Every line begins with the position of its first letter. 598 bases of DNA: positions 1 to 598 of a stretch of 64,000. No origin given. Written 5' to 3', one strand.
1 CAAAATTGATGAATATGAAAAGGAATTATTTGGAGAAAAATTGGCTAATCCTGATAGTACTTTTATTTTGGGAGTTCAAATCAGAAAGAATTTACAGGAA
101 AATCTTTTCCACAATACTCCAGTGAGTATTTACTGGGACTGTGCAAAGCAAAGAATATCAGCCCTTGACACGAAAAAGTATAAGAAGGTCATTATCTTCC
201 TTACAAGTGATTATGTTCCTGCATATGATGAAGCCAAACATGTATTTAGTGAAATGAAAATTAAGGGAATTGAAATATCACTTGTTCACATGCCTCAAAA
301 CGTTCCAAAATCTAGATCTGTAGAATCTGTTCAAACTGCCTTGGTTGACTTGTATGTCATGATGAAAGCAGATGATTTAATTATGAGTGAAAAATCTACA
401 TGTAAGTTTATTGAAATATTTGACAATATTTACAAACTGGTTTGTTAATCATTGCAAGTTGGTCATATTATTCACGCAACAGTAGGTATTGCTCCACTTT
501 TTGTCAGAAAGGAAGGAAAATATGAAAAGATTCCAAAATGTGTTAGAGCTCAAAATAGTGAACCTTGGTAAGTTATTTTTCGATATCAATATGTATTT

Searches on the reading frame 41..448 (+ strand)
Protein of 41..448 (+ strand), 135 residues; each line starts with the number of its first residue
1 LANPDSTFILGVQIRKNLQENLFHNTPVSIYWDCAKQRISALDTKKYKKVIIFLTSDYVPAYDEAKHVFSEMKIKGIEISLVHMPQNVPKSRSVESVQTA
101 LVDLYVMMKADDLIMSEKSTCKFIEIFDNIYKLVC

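Call 33: search_protein_families(library=pfam, proteins=[window:41-448:+], max_evalue=0.01)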
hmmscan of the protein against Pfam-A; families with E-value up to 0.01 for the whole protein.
window:41-448:+ (135 aa): 0 families
